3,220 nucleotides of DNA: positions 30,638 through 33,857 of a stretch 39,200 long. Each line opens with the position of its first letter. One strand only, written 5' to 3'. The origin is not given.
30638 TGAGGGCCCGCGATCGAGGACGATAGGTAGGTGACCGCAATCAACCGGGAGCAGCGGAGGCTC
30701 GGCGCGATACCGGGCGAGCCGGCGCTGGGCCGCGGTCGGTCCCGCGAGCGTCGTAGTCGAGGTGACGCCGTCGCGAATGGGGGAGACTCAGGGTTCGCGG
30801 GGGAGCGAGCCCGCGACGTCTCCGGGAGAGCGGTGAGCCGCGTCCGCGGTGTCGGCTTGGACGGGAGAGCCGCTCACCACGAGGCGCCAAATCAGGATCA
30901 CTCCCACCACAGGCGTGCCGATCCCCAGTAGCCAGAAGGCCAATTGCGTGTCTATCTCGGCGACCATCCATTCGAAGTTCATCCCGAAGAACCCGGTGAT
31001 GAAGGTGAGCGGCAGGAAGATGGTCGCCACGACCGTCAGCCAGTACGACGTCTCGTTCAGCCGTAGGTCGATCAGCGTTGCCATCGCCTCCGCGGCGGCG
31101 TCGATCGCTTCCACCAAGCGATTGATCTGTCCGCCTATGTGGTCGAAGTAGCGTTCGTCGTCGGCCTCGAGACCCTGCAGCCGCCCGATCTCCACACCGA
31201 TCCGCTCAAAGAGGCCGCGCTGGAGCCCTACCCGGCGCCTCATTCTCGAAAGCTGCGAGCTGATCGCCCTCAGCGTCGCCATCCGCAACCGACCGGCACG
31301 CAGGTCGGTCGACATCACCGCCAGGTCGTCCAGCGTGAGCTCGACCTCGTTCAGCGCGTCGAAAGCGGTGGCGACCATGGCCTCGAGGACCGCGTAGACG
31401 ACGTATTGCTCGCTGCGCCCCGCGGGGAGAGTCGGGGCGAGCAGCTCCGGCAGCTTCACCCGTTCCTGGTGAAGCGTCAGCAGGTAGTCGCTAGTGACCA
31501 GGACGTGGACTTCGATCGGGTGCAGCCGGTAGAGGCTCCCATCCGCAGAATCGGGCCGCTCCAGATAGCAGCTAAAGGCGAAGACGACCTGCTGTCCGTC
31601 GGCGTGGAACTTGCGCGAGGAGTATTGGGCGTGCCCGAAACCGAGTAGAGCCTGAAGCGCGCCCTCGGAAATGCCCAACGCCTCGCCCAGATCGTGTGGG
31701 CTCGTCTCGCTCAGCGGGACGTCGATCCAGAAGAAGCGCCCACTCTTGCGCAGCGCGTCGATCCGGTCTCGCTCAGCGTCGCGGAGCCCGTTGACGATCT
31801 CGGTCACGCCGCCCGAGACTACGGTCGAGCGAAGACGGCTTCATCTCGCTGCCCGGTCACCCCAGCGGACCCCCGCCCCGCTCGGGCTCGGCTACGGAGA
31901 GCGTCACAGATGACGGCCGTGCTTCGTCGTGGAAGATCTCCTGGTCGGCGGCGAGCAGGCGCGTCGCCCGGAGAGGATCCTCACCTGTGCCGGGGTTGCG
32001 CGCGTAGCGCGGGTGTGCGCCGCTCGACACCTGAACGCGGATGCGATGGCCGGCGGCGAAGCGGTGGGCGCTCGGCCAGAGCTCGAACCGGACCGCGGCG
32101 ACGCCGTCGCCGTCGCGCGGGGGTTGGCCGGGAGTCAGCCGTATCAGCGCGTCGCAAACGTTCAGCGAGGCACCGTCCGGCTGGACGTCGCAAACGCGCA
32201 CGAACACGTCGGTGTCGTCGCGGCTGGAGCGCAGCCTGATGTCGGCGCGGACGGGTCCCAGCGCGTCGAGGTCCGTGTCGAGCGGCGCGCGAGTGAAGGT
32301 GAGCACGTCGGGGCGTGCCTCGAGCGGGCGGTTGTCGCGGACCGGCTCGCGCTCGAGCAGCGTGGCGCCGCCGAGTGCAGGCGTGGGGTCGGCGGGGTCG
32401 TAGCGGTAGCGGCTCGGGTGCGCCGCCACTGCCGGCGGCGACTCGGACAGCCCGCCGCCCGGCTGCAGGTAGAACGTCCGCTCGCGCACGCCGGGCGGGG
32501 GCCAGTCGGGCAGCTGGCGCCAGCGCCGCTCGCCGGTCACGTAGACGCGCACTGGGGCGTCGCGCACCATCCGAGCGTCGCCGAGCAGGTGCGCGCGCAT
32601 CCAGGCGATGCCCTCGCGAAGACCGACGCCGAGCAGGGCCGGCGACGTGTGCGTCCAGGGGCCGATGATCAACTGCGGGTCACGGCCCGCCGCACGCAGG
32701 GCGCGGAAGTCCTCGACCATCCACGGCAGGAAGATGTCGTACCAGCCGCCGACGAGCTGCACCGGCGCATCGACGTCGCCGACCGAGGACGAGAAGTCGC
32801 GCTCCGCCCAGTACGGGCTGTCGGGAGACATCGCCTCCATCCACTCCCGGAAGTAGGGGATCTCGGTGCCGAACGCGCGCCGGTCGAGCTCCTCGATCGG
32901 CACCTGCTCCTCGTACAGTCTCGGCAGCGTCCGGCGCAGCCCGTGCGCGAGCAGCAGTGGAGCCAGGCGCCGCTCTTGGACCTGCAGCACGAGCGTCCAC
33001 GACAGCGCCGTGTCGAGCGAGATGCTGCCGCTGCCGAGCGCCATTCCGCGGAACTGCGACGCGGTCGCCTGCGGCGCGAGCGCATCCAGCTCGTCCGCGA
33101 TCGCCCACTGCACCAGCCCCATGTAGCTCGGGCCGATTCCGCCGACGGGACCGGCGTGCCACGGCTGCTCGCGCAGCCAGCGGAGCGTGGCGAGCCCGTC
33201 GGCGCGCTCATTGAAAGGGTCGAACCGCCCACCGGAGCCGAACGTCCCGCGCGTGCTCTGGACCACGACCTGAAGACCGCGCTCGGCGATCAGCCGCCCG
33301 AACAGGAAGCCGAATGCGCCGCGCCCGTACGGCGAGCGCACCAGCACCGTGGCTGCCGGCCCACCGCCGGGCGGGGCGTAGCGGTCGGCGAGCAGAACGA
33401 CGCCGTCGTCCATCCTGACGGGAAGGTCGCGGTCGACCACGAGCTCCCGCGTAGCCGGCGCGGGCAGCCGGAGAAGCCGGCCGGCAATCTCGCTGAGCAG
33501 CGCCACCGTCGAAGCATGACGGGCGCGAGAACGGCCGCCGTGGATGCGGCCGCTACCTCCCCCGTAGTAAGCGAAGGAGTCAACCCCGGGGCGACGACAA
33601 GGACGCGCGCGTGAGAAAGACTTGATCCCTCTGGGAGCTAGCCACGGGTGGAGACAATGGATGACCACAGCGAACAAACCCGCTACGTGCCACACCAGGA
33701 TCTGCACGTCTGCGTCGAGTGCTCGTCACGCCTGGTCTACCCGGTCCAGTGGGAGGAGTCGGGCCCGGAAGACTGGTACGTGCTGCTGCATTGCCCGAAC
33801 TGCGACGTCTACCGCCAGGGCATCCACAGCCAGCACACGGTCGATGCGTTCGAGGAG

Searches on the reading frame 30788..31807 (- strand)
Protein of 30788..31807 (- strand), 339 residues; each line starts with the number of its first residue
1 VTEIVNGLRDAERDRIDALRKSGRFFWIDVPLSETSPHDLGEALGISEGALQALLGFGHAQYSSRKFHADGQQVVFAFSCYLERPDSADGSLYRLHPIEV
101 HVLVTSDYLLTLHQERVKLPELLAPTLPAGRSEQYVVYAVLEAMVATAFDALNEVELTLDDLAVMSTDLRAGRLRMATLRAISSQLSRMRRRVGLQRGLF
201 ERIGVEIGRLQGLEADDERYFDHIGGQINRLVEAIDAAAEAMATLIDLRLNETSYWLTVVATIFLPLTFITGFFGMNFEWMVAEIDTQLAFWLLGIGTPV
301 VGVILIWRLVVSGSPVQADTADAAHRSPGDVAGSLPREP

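Call 15: search_protein_families(library=pfam, max_evalue=0.001, proteins=[window:30788-31807:-])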
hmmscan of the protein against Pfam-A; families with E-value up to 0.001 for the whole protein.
window:30788-31807:- (339 aa): 1 family
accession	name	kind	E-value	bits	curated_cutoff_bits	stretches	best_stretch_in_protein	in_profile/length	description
PF01544.23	CorA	-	1.4e-29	103.8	27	1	25-307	4-288/292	CorA-like Mg2+ transporter protein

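Call 90: find_encoding_contigs(protein=window:30788-31807:-, flank=3000, max_places=3)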
Protein window:30788-31807:- (339 aa): no gene with exactly this product is on record in the collection.

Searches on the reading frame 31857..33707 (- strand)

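Call 15: search_protein_families(library=pfam, max_evalue=0.001, proteins=[window:31857-33707:-])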
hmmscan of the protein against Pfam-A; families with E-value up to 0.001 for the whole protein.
window:31857-33707:- (616 aa): 2 families
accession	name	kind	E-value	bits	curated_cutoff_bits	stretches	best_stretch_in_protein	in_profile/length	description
PF02129.25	Peptidase_S15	-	5.3e-43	148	23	1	101-354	1-261/262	X-Pro dipeptidyl-peptidase (S15 family)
PF08530.16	PepX_C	-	2.9e-36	125.9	22.5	1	382-601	5-216/217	X-Pro dipeptidyl-peptidase C-terminal non-catalytic domain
